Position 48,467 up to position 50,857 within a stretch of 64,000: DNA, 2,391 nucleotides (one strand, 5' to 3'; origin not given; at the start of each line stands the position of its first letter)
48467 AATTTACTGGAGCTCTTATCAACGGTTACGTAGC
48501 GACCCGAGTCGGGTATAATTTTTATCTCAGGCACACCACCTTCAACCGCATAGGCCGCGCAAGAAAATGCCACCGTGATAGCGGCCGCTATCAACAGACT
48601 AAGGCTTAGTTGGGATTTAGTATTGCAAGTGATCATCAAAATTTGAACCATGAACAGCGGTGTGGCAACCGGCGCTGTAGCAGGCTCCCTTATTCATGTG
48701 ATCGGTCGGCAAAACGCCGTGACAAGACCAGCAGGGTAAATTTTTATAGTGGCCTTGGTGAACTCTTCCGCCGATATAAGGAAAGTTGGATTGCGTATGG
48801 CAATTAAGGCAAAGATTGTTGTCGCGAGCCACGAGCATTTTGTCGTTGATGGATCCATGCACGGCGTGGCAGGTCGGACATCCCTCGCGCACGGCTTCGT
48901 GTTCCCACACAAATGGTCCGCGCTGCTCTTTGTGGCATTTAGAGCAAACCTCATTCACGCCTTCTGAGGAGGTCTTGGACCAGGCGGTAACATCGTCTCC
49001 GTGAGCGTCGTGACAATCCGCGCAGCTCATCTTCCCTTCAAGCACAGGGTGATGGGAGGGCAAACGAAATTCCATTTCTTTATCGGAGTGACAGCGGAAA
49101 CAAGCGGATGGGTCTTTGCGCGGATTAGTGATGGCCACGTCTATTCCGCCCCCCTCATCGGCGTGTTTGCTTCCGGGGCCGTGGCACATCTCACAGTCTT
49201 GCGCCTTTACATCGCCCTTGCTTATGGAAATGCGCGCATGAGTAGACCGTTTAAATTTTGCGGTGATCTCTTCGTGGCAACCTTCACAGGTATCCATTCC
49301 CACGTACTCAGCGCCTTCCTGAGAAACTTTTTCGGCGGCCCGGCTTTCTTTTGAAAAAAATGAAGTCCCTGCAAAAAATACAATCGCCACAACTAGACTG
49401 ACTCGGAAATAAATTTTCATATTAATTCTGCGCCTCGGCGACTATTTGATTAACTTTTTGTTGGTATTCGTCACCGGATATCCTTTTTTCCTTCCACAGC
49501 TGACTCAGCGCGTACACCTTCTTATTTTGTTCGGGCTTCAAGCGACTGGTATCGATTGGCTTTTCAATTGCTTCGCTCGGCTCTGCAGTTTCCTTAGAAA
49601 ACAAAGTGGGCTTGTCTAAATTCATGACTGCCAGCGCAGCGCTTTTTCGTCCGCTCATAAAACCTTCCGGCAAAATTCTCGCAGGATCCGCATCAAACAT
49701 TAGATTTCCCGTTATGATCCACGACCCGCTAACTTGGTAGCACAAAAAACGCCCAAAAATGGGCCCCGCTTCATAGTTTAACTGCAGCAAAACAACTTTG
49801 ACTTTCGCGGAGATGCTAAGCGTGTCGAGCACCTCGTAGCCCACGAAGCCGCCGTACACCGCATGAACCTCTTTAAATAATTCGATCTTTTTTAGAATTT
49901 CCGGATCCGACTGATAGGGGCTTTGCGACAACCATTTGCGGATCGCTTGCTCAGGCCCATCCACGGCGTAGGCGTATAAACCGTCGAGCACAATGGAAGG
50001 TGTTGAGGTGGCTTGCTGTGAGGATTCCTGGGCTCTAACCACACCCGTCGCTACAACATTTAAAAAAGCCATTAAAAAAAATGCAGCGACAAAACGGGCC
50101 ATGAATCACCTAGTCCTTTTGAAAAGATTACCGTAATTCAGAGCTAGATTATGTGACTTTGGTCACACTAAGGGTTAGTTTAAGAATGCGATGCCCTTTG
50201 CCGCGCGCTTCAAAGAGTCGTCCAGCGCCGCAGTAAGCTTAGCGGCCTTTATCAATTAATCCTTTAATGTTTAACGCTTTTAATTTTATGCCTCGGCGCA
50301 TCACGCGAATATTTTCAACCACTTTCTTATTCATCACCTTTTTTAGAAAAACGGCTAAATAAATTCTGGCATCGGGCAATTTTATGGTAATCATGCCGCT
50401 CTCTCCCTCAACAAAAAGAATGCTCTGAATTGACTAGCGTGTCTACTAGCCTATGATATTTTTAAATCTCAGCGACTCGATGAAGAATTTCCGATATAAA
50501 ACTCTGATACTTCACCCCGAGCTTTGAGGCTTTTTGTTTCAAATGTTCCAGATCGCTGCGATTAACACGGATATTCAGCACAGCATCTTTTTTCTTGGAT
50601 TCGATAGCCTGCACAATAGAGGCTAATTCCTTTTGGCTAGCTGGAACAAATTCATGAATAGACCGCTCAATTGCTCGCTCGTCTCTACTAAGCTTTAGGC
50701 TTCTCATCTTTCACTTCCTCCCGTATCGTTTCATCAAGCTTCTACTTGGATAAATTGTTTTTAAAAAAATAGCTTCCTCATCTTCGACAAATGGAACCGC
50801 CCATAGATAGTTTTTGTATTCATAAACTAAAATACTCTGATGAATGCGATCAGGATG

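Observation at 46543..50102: Putative porin-cytochrome conduit (MtrAB/MtoAB/PioAB-like) for extracellular electron transfer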

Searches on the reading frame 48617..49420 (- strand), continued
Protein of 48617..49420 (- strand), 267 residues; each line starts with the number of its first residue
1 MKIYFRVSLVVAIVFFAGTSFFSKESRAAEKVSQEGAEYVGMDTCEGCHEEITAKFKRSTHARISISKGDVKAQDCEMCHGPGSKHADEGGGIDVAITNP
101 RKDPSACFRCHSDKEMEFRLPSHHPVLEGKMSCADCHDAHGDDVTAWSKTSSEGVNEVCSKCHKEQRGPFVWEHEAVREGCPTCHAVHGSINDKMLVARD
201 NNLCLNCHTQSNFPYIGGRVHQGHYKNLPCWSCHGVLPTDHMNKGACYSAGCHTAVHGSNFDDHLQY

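Call 66: search_protein_families(library=pfam, proteins=[L088:4261-6453:+, L088:6509-7465:+, L088:7476-9446:+], max_evalue=0.001)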
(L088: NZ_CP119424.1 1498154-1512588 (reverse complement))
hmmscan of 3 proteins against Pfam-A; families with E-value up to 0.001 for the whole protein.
L088:4261-6453:+ (730 aa): 4 families
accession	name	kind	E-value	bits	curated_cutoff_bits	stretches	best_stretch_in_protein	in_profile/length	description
PF22113.1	Mtrc-MtrF_II-IV_dom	-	6e-44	150.1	30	2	551-725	6-176/176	Outer membrane cytochrome MtrC/MtrF-like, domains II/IV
PF14522.11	Cytochrome_C7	-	6e-11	42.4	24.8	0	286-354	13-67/67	Cytochrome c7 and related cytochrome c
PF09699.15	Paired_CXXCH_1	-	1.3e-06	28.4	20.6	0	286-319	6-36/41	Doubled CXXCH motif (Paired_CXXCH_1)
PF02085.21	Cytochrom_CIII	-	4e-06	27.5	22.9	0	287-358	31-87/101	Class III cytochrome C family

L088:6509-7465:+ (318 aa): 6 families
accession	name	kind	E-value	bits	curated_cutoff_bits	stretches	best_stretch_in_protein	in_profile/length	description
PF09699.15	Paired_CXXCH_1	-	4.2e-39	132.4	20.6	3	243-278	1-37/41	Doubled CXXCH motif (Paired_CXXCH_1)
PF22678.1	Cytochrom_c_NrfB-like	-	1.4e-16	61.1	27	1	90-170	1-76/89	Cytochrome c-type protein NrfB-like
PF14537.11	Cytochrom_c3_2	-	2.7e-12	47.4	25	1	148-232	2-78/79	Cytochrome c3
PF14522.11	Cytochrome_C7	-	1.2e-11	44.7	24.8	0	174-232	12-66/67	Cytochrome c7 and related cytochrome c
PF22113.1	Mtrc-MtrF_II-IV_dom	-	2.9e-10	40.4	30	0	41-97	109-166/176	Outer membrane cytochrome MtrC/MtrF-like, domains II/IV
PF02085.21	Cytochrom_CIII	-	0.00014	22.6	22.9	0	51-99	45-87/101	Class III cytochrome C family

L088:7476-9446:+ (656 aa): 1 family
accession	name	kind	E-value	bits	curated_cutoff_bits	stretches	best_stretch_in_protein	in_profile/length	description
PF11854.14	MtrB_PioB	-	9e-153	510.6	23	1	61-655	4-634/635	Putative outer membrane beta-barrel porin, MtrB/PioB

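Call 73: find_related_loci(query=A5, collection=metagenome_contigs, flank=7000)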
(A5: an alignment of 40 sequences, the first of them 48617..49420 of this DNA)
Query A5 (267 aa) in metagenome_contigs; peptide patterns used: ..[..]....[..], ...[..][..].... (x = any residue, [..] = any of these).
600 stretches matched a pattern (row limit reached: there are more); 312 encode a relative of the query (tblastn E <= 1e-3); the best 80 are kept; 80 distinct loci.
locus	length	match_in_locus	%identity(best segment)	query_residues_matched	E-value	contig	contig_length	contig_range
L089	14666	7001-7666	61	30-267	2e-90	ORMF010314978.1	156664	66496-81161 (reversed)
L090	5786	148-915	52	1-267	8e-88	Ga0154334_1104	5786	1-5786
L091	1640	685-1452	52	1-267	5e-93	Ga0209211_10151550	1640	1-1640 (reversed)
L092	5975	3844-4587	55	3-267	5e-87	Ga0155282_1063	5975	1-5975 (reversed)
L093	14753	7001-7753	51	2-267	7e-86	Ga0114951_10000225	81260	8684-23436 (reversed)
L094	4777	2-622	61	44-267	5e-85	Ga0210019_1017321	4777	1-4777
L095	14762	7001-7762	46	3-267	8e-76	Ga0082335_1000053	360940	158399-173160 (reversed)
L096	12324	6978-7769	44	5-267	2e-67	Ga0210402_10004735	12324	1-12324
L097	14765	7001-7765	44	3-267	1e-66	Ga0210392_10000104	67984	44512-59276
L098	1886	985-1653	46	36-267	4e-68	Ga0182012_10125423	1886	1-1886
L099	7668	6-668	46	33-267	2e-64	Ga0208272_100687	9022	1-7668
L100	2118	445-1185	42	7-267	7e-66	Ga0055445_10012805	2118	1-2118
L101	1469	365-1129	43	4-267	4e-67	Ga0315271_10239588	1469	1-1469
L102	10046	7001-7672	44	36-266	9e-64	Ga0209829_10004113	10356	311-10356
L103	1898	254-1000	41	2-267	3e-65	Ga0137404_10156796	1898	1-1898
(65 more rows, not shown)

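Call 80: search_protein_families(library=ncbifam, proteins=[L085:10217-11713:+, L087:13321-14589:+, L086:6469-6990:+], max_evalue=0.001)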
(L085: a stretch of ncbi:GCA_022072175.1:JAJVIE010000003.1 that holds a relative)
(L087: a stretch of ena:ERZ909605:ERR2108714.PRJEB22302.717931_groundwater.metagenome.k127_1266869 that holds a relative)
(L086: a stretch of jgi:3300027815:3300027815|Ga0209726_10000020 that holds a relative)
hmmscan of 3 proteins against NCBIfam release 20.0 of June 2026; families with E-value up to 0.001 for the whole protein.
L085:10217-11713:+ (498 aa): 3 families
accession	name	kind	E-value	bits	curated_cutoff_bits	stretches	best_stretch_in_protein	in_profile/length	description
TIGR03153.1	cytochr_NrfH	equivalog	9e-13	48.5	134.2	1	105-211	4-110/138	cytochrome c nitrite reductase small subunit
NF011606.0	PRK15032.1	equivalog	8.7e-05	21.8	455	1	94-285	10-203/390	pentaheme c-type cytochrome TorC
TIGR03146.1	cyt_nit_nrfB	equivalog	0.00016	21.9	166.6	1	132-216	17-97/145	cytochrome c nitrite reductase pentaheme subunit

L087:13321-14589:+ (422 aa): 5 families
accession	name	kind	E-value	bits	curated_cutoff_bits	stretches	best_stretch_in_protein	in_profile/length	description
TIGR03508.1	decahem_SO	subfamily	5e-15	55.7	192.2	1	28-307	3-237/258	DmsE family decaheme c-type cytochrome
TIGR01905.1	paired_CXXCH_1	subfamily_domain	1.1e-07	31.7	25.2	0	255-290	4-37/41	doubled CXXCH domain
NF008659.0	PRK11659.1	equivalog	7.1e-06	25.8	184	0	29-71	48-149/188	cytochrome c nitrite reductase pentaheme subunit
TIGR03146.1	cyt_nit_nrfB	equivalog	8.9e-06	26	166.6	0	28-68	85-120/145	cytochrome c nitrite reductase pentaheme subunit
NF040943.1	cytoc3_ExtM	equivalog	2.6e-05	22.7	800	1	10-101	2-80/599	selenite/tellurite reduction operon c-type cytochrome ExtM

L086:6469-6990:+ (173 aa): 0 families

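Call 86: list_cluster_members(proteins=[window:48617-49420:-, window:46543-48651:-, window:49422-50102:-, window:22630-24063:-])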
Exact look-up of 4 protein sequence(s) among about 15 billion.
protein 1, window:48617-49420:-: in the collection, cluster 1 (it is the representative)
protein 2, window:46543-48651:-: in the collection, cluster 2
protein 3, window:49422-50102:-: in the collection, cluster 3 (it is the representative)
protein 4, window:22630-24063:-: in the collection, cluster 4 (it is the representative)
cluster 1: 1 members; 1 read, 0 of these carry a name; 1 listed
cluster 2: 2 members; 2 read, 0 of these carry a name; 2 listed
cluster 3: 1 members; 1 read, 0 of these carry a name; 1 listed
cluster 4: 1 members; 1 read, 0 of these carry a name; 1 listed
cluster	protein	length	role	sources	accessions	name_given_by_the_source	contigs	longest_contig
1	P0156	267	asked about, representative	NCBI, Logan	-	-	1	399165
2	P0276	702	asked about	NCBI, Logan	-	-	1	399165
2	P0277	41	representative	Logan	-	-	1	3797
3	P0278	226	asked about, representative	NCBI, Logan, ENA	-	-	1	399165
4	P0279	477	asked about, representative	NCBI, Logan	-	-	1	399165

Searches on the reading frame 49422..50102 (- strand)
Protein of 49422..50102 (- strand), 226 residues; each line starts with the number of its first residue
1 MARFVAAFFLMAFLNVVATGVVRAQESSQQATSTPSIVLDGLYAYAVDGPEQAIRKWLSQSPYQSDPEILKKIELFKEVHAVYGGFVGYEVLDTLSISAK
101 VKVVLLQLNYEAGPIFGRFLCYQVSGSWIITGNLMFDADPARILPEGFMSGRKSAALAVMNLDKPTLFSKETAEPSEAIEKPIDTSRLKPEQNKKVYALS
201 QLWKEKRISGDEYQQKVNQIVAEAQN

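Call 3: search_protein_families(library=pfam, proteins=[window:49422-50102:-], max_evalue=1)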
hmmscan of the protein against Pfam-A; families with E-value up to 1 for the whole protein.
window:49422-50102:- (226 aa): 0 families

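Call 4: search_protein_families(library=ncbifam, proteins=[window:49422-50102:-], max_evalue=1)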
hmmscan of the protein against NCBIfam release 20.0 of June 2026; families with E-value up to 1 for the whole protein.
window:49422-50102:- (226 aa): 0 families

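Call 94: predict_structure(protein=window:49422-50102:-)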
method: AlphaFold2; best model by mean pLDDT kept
length: 226 residues; sequences in the alignment: 1
mean_pLDDT: 52.0   pTM: 0.34
mean pLDDT of the five models: 52.0, 49.5, 47.0, 46.0, 40.2
residues with pLDDT >= 90: 2; 70-90: 39; 50-70: 86; < 50: 99
segments of 3 or more residues with pLDDT < 50: 12-50, 127-182
pLDDT, mean of each block of 10 residues (from residue 1): 53 42 28 30 36 58 60 55 55 63 61 57 51 37 30 32 35 34 64 79 80 87 82
secondary structure, 60 per line:
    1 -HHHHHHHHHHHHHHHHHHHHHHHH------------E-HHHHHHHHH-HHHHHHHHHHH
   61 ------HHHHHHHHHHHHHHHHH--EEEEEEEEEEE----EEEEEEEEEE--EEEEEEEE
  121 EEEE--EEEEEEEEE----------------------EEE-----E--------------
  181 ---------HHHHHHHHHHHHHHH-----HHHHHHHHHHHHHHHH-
elements in order: H2-25 H40-48 H50-60 H67-83 E86-96 E101-110 E113-124 E127-135 E158-160 H190-204 H210-225

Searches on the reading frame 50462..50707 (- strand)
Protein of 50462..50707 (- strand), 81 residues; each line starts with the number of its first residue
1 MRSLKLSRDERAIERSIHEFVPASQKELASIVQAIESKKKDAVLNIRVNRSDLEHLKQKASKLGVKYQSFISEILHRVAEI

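Call 21: search_protein_families(library=pfam, proteins=[window:50462-50707:-], max_evalue=0.001)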
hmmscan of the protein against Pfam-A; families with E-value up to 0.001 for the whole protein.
window:50462-50707:- (81 aa): 2 families
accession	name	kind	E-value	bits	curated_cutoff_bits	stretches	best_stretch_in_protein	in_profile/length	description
PF12441.14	CopG_antitoxin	-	2.9e-07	31.6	28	1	33-76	34-77/79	CopG antitoxin of type II toxin-antitoxin system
PF21983.2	NikA-like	-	0.00014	22.4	27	1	38-72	1-35/72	Mobilization protein NikA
